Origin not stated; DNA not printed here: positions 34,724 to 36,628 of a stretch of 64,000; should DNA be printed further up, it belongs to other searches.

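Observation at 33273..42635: Seven start/stop-coupled genes joining an ABC importer, an adenylating enzyme, an outer-membrane barrel, a CE4 deacetylase and a GT4 transferase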

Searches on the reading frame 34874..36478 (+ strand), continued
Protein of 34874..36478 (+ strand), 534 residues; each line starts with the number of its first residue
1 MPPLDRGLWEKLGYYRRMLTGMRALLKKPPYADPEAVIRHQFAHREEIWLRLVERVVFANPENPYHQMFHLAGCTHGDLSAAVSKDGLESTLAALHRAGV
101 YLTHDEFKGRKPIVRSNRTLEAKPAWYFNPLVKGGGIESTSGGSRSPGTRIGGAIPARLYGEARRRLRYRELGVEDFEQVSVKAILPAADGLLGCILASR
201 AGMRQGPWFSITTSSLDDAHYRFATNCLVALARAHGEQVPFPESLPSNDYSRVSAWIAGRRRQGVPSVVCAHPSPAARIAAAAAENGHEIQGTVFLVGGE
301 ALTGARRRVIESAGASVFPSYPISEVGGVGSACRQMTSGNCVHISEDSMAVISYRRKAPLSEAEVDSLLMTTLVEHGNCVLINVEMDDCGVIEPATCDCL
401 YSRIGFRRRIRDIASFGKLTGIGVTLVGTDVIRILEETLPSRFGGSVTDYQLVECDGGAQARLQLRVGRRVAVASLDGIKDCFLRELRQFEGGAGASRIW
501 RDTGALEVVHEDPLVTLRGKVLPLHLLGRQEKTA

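Call 28: fold_search(model_id=the predicted structure, library=pdb)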
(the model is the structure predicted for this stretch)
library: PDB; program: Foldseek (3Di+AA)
matches with E <= 10: 1601; with E <= 0.001: 67
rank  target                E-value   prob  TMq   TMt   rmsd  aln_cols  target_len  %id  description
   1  4r1m_B                1.4e-16  1.00  0.45  0.55  12.6       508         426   18  Crystal structure of a Putative Acyl-CoA ligase (BT_0428) from Bacteroides thetaiotaomicron VPI-5482 at 2.48 A resolut (released 2014-08-27)
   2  2y27_A                3.3e-16  1.00  0.45  0.55  12.2       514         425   17  crystal structure of PaaK1 in complex with ATP from Burkholderia cenocepacia (released 2011-05-04)
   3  2y27_B                3.3e-16  1.00  0.45  0.54  12.5       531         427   16  crystal structure of PaaK1 in complex with ATP from Burkholderia cenocepacia (released 2011-05-04)
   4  2y4n_B                6.3e-16  1.00  0.45  0.56  12.5       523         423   16  PaaK1 in complex with phenylacetyl adenylate (released 2011-03-01)
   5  4r1m_D                6.6e-16  1.00  0.45  0.55  12.6       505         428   18  Crystal structure of a Putative Acyl-CoA ligase (BT_0428) from Bacteroides thetaiotaomicron VPI-5482 at 2.48 A resolut (released 2014-08-27)
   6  4r1l_A                7.9e-16  1.00  0.56  0.67   6.0       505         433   17  Crystal structure of a Putative Acyl-CoA ligase (BT_0428) from Bacteroides thetaiotaomicron VPI-5482 at 2.42 A resolut (released 2014-08-27)
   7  4r1l_C                1.2e-15  1.00  0.56  0.67   6.0       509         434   17  Crystal structure of a Putative Acyl-CoA ligase (BT_0428) from Bacteroides thetaiotaomicron VPI-5482 at 2.42 A resolut (released 2014-08-27)
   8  4rvo_B                1.3e-15  1.00  0.45  0.54  12.4       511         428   17  Crystal structure of a Putative Acyl-CoA ligase (BT_0428) from Bacteroides thetaiotaomicron VPI-5482 at 2.41 A resolut (released 2014-12-31)
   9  2y4n_A                1.5e-15  1.00  0.45  0.54  12.4       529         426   16  PaaK1 in complex with phenylacetyl adenylate (released 2011-03-01)
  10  2y4o_A                6.9e-15  1.00  0.56  0.66   6.7       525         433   17  Crystal Structure of PaaK2 in complex with phenylacetyl adenylate (released 2011-03-09)
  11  6he0                  1.6e-14  1.00  0.53  0.58   8.0       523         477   16  Crystal structure of 2-Hydroxyisobutyryl-CoA Ligase (HCL) in complex with 2-HIB-AMP and CoA in the thioesterfication sta (released 2019-08-28)
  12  3vnq                  8.9e-08  1.00  0.25  0.26  17.1       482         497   13  Co-crystal structure of NRPS adenylation protein CytC1 with ATP from streptomyces (released 2013-01-23)
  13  5n9x_B                1.3e-07  1.00  0.24  0.26  15.5       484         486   11  Structure of adenylation domain THR1 involved in the biosynthesis of 4-chlorothreonine in Streptomyces SP.OH-5093, lig (released 2017-07-26)
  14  8jyl_A                1.4e-07  1.00  0.41  0.41  15.7       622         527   12  Acyl-ACP Synthetase structure bound to C10-AMS (released 2024-07-10)
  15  1ult_A                3.9e-07  1.00  0.22  0.22  18.6       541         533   11  Crystal structure of tt0168 from Thermus thermophilus HB8 (released 2004-07-27)
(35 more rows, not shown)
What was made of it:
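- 34874..36478 (+): Cytoplasmic PaaK-fold adenylate-forming enzyme (534 aa) of an unannotated clade. Motifs: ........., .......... (P-loop-like), GGEALT, YPISEVG, EMDDCG, CDC, SFGKLTG, RGK. Foldseek top hits are BT_0428, PaaK1, PaaK2 and 2-hydroxyisobutyryl-CoA ligase, E 1e-16 to 1e-14 (call 28).
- On ANL superfamily, PaaK-type subfamily: Foldseek top 11 hits are all PaaK-type enzymes, E 1e-16 to 1e-14 (call 28).
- Closest known: Phenylacetate-CoA ligase family. Same: Same two-domain fold (Foldseek E 1e-16 to 1e-14, TM-score by target up to 0.67; call 28).
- It has the PaaK fold (call 28). The solved relatives are CoA ligases (call 28), and nothing shows amide formation. PaaK-type relatives are CoA ligases (call 28).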

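Call 30: find_encoding_contigs(protein=P0004, flank=10000, max_places=2)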
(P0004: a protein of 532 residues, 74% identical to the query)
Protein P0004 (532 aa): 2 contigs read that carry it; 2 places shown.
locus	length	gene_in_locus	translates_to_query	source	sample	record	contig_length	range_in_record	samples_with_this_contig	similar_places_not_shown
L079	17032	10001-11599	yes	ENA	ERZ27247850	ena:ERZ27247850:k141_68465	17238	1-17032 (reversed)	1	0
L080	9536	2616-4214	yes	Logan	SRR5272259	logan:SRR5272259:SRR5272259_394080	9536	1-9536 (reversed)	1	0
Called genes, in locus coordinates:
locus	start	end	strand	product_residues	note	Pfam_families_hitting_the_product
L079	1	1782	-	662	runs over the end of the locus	?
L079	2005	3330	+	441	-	PF02746:MR_MLE_N, PF13378:MR_MLE_C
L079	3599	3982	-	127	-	-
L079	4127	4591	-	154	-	PF12728:HTH_17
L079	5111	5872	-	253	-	PF16106:DUF4824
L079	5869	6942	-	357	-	PF09925:DUF2157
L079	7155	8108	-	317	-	PF24793:GINT1_N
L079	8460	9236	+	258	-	PF13191:AAA_16 (weak), PF00005:ABC_tran, PF13304:AAA_21 (weak)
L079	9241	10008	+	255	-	PF00528:BPD_transp_1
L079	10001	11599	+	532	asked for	-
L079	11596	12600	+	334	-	PF13379:NMT1_2, PF09084:NMT1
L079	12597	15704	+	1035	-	PF13620:CarboxypepD_reg, PF13715:CarbopepD_reg_2 (weak), PF07715:Plug, PF25183:OMP_b-brl_4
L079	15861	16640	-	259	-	PF13646:HEAT_2 (weak), PF02985:HEAT (faint)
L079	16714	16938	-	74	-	-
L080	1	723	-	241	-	?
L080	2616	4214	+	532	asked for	-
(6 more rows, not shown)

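Call 31: find_encoding_contigs(protein=P0002, flank=10000, max_places=2)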
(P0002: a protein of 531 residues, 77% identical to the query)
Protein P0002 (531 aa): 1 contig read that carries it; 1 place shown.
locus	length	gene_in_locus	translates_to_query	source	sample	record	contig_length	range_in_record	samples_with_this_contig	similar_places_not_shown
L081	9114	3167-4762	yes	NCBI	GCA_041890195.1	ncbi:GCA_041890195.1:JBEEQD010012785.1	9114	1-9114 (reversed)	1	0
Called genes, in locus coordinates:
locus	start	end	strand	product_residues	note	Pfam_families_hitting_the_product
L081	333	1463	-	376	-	PF01263:Aldose_epim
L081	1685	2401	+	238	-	PF00005:ABC_tran, PF13304:AAA_21 (weak)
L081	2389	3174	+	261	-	PF00528:BPD_transp_1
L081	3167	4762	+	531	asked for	-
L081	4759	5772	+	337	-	PF13379:NMT1_2, PF09084:NMT1, PF12974:Phosphonate-bd (weak)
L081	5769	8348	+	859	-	PF13620:CarboxypepD_reg, PF14686:fn3_3 (weak), PF07715:Plug, PF25183:OMP_b-brl_4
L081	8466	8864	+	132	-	PF25183:OMP_b-brl_4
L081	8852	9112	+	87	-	?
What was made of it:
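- Checked: The same overlaps are kept in the orthologous loci L079 and L081 (calls 30, 31).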

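Call 32: find_encoding_contigs(protein=P0001, flank=10000, max_places=1)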
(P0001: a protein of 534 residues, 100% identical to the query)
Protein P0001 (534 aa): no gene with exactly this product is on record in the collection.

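Call 40: search_protein_families(library=ncbifam, proteins=[L006:10748-11746:+, L012:16189-17001:-, L015:13604-15637:+, L020:11577-12875:+, L025:6429-7757:+, L036:18959-20998:+, L001:8619-9953:+, L015:12542-13540:-], max_evalue=0.00001)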
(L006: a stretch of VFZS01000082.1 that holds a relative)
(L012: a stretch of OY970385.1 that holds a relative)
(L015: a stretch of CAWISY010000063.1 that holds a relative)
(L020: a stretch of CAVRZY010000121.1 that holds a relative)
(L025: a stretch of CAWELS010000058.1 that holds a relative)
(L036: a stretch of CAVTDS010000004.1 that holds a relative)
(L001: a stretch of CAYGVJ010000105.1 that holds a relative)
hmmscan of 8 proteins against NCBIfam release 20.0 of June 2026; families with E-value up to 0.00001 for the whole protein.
L006:10748-11746:+ (332 aa): 17 families
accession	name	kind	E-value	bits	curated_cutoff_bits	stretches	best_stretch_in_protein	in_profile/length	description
NF047683.1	TeichurnBiosyTuaG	equivalog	5.6e-38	131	400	1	11-242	3-234/252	teichuronic acid biosynthesis protein TuaG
NF041875.1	EPS_EpsD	equivalog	4.1e-25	88.9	370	1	16-120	1-108/325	exopolysaccharide biosynthesis glycosyltransferase EpsD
NF007482.0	PRK10073.1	equivalog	1.1e-24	87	423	1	10-132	2-125/334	glycosyltransferase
TIGR03937.1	PgaC_IcaA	equivalog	8.1e-20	71.1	422.3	1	7-120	38-154/407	poly-beta-1,6-N-acetyl-D-glucosamine synthase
TIGR03965.1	mycofact_glyco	equivalog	4.3e-17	62.1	280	1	7-103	67-166/467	mycofactocin biosynthesis glycosyltransferase MftF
NF053739.1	GlytfEpsEBac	equivalog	2.6e-15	56.1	450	1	14-135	1-126/265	glycosyltransferase EpsE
TIGR04283.1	glyco_like_mftF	equivalog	2.1e-14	53.6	182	1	16-217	1-189/221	TIGR04283 family arsenosugar biosynthesis glycosyltransferase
NF050050.1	ProtGlycPglI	equivalog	1e-13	51.3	500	1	14-110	2-102/306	GalNAc(5)-diNAcBac-PP-undecaprenol beta-1,3-glucosyltransferase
NF007453.0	PRK10018.1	equivalog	6.8e-12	45.6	382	1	11-197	3-190/280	colanic acid biosynthesis glycosyltransferase WcaA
TIGR04017.1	WcaA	equivalog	1.4e-11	44.6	495.75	1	12-196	3-188/279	colanic acid biosynthesis glycosyltransferase WcaA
NF038302.1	EPS_HpsE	equivalog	2.3e-10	40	300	1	16-122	3-117/307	hormogonium polysaccharide biosynthesis glycosyltransferase HpsE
NF041394.1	GtaseAglG_Halo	equivalog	5.7e-09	35.7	440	1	16-122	3-113/304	glucosyl-dolichyl phosphate glucuronosyltransferase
NF045692.1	OglycostaseCruG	equivalog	8.3e-08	31.6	600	1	14-74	41-103/386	2'-O-glycosyltransferase CruG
TIGR04009.1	wcaE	equivalog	1.4e-07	31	369.2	1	32-107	22-98/248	colanic acid biosynthesis glycosyltransferase WcaE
NF038299.1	EPS_HpsN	equivalog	1.7e-07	30.5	425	1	14-122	1-112/317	hormogonium polysaccharide biosynthesis glycosyltransferase HpsN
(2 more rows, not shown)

L012:16189-17001:- (270 aa): 4 families
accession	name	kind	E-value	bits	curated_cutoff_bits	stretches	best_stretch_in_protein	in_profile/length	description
TIGR02072.1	BioC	equivalog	1.4e-06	28.3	184.95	1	75-160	53-133/244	malonyl-ACP O-methyltransferase BioC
NF045667.1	MTase_DVU1556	equivalog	2.9e-06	26.9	155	1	82-160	47-120/213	DVU_1556 family methyltransferase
NF045825.1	FAmtase_mtf2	equivalog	2.9e-06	26.7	400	1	76-160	79-159/248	fatty-acid O-methyltransferase Mtf2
NF045823.1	PthPhpthDimycoMt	equivalog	5.7e-06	25.7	300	1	75-158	86-165/256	phthiotriol/phenolphthiotriol dimycocerosates methyltransferase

L015:13604-15637:+ (677 aa): 1 family
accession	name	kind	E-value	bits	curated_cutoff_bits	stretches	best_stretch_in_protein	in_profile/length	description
NF047440.1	LA3751_2_3_fam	subfamily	6.3e-06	25.3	200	0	242-536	78-369/460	LA_3751/LA_3752 family putative glycosyltransferase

L020:11577-12875:+ (432 aa): 19 families
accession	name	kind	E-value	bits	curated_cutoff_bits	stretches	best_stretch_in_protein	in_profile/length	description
TIGR01143.1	murF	subfamily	9.6e-56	189.5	288.6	1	23-370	64-404/418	UDP-N-acetylmuramoyl-tripeptide--D-alanyl-D-alanine ligase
NF008896.0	PRK11929.1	equivalog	1.4e-55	188.6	1023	1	24-370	595-942/965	bifunctional UDP-N-acetylmuramoyl-L-alanyl-D-glutamate--2,6-diaminopimelate ligase MurE/UDP-N-acetylmuramoyl-tripeptide--D-alanyl-D-alanine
NF008041.0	PRK10773.1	equivalog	7.9e-35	120.4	551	1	26-328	92-396/453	UDP-N-acetylmuramoyl-tripeptide--D-alanyl-D-alanine ligase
NF010693.0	PRK14093.1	equivalog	4.2e-33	114.7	544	1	33-323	107-406/479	UDP-N-acetylmuramoylalanyl-D-glutamyl-2,6-diaminopimelate--D-alanyl-D-alanine ligase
NF008897.0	PRK11930.1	equivalog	1.5e-27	96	804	1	28-326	101-400/822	bifunctional UDP-N-acetylmuramoyl-tripeptide:D-alanyl-D-alanine ligase/alanine racemase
TIGR01087.1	murD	equivalog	5.4e-20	71.9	211.95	1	24-369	95-415/441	UDP-N-acetylmuramoyl-L-alanine--D-glutamate ligase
NF001124.0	PRK00139.1-2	equivalog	3.6e-16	59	476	1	108-322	197-410/500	UDP-N-acetylmuramoyl-L-alanyl-D-glutamate--2,6-diaminopimelate ligase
NF001126.0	PRK00139.1-4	equivalog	4.4e-16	58.5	373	1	112-285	196-367/486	UDP-N-acetylmuramoyl-L-alanyl-D-glutamate--2,6-diaminopimelate ligase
NF053645.1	pMurC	equivalog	5.5e-15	55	560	1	35-173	103-244/492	pseudomurein biosynthesis peptide ligase pMurC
TIGR01085.1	murE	subfamily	5.1e-14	52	257.3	1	106-314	174-382/472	UDP-N-acetylmuramyl-tripeptide synthetase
TIGR01082.1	murC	equivalog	5.1e-13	48.9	335.1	1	29-282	95-339/449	UDP-N-acetylmuramate--L-alanine ligase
NF010623.0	PRK14016.1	subfamily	4e-09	35.2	877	1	114-369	570-848/871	cyanophycin synthetase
TIGR02068.2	cya_phycin_syn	equivalog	1.5e-08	33.1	850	1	37-334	482-802/862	cyanophycin synthetase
TIGR01081.1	mpl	equivalog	1.6e-08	34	388.7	1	19-296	87-359/448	UDP-N-acetylmuramate:L-alanyl-gamma-D-glutamyl-meso-diaminopimelate ligase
NF011171.0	PRK14573.1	equivalog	2.9e-08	32.1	1015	1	27-293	97-349/809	bifunctional UDP-N-acetylmuramate--L-alanine ligase/D-alanine--D-alanine ligase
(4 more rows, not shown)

L025:6429-7757:+ (442 aa): 2 families
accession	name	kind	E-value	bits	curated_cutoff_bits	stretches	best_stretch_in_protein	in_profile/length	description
NF037982.1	Nramp_1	equivalog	2.4e-26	92.9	50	1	25-393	1-400/404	Nramp family divalent metal transporter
NF001923.0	PRK00701.1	subfamily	8.3e-09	34.6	430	1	19-309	32-315/439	Mn(2+) uptake NRAMP transporter MntH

L036:18959-20998:+ (679 aa): 0 families

L001:8619-9953:+ (444 aa): 14 families
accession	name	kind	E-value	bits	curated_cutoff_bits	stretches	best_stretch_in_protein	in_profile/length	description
NF006934.0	PRK09419.1-1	subfamily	2.1e-43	148.2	1646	1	34-383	632-997/1174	multifunctional 2',3'-cyclic-nucleotide 2'-phosphodiesterase/3'-nucleotidase/5'-nucleotidase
NF007109.1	PRK09558.1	equivalog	1.3e-41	143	600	2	27-211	30-220/550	bifunctional UDP-sugar hydrolase/5'-nucleotidase UshA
TIGR04486.1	thiosulf_SoxB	equivalog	2.6e-36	125.1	550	1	53-342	115-409/556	thiosulfohydrolase SoxB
NF040549.1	Nt5e_LPXTG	exception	3.3e-31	108.3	1050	1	28-166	94-232/731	cell surface ecto-5'-nucleotidase Nt5e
NF006937.0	PRK09419.1-4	equivalog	1.4e-28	98.9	2554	2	33-210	24-228/1411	multifunctional 2',3'-cyclic-nucleotide 2'-phosphodiesterase/3'-nucleotidase/5'-nucleotidase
NF041198.1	UshA_like_PCGU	equivalog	3.8e-28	98.3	275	1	17-267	8-268/519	UshA-like (seleno)protein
NF006938.0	PRK09420.1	equivalog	3.6e-27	95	486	1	16-235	8-260/648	bifunctional 2',3'-cyclic-nucleotide 2'-phosphodiesterase/3'-nucleotidase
NF006935.0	PRK09419.1-2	equivalog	3.9e-25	87.7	2801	2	29-142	43-174/1445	multifunctional 2',3'-cyclic-nucleotide 2'-phosphodiesterase/3'-nucleotidase/5'-nucleotidase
TIGR01390.1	CycNucDiestase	equivalog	7.7e-25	87.4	883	1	34-235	4-238/626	2',3'-cyclic-nucleotide 2'-phosphodiesterase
NF006936.0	PRK09419.1-3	equivalog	2.2e-24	85.2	2542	1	37-385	708-1094/1212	multifunctional 2',3'-cyclic-nucleotide 2'-phosphodiesterase/3'-nucleotidase/5'-nucleotidase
TIGR01530.1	nadN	equivalog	5.6e-23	81.3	436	1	33-237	1-218/550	NAD nucleotidase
NF008871.0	PRK11907.1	equivalog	4.8e-18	64.7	1266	1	34-211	117-319/814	bifunctional 2',3'-cyclic-nucleotide 2'-phosphodiesterase/3'-nucleotidase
NF006933.0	PRK09418.1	equivalog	1.1e-10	40.4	1419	1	30-138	37-165/780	bifunctional 2',3'-cyclic-nucleotide 2'-phosphodiesterase/3'-nucleotidase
NF047875.1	5nuc_LPXTG_Strp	exception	9.7e-09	34.2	1050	0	68-118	82-133/684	surface-anchored 5'-nucleotidase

L015:12542-13540:- (332 aa): 2 families
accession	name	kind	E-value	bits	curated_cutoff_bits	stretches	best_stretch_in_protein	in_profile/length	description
TIGR02716.1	C20_methyl_CrtF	equivalog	3.3e-13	49.4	276.1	1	163-314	147-305/306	bacteriochlorophyllide d C-20 methyltransferase BchU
TIGR00740.1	TIGR00740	equivalog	4.5e-06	26.5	193.3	1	169-273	57-169/239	carboxy-S-adenosyl-L-methionine synthase CmoA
